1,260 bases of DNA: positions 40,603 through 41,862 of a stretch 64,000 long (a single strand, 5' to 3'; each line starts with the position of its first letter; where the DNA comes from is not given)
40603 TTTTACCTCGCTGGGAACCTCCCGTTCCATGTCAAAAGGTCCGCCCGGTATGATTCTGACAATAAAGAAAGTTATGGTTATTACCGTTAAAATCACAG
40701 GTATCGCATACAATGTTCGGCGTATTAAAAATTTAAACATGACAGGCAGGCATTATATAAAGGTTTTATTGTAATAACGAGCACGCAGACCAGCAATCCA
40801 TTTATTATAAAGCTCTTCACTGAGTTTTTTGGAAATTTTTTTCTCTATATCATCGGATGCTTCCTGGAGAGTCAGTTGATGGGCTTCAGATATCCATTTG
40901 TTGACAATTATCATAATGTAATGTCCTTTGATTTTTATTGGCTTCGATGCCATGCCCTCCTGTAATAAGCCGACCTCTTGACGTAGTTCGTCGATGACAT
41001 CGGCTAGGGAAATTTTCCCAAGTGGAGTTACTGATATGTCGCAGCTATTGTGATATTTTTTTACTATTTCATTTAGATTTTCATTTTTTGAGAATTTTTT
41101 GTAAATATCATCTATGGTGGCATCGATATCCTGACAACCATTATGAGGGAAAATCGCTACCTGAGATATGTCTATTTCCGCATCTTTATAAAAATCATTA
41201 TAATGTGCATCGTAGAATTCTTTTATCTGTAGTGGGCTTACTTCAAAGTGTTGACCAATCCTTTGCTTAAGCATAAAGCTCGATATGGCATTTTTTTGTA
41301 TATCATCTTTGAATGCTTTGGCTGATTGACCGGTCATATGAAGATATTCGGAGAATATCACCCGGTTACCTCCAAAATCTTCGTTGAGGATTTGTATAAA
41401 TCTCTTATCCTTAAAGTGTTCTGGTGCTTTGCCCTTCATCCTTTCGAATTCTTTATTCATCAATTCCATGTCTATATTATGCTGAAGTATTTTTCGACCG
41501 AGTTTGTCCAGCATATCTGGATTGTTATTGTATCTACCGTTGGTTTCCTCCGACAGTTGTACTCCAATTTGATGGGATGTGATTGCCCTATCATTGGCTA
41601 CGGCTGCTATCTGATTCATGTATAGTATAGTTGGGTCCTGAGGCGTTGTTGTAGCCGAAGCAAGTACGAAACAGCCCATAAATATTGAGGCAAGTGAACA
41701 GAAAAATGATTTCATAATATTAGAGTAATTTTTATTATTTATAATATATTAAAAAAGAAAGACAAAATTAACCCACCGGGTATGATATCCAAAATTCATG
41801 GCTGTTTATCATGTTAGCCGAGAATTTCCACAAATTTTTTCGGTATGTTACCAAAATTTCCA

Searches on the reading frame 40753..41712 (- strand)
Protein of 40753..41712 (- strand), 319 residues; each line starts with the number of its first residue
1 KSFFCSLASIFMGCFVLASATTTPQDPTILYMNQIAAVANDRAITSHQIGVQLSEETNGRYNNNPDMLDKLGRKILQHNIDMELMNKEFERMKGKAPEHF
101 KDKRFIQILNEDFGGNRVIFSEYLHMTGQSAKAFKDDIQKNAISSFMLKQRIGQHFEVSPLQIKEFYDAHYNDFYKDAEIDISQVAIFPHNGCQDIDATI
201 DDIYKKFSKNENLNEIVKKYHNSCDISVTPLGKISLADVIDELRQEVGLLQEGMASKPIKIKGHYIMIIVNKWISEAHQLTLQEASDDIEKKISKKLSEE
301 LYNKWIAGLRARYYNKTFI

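Call 101: search_protein_families(library=pfam, proteins=[window:40753-41712:-], max_evalue=0.001)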
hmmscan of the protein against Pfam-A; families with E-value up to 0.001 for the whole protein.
window:40753-41712:- (319 aa): 1 family
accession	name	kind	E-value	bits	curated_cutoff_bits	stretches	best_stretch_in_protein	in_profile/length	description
PF13145.12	Rotamase_2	-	4.9e-05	24.6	27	1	159-287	2-121/121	PPIC-type PPIASE domain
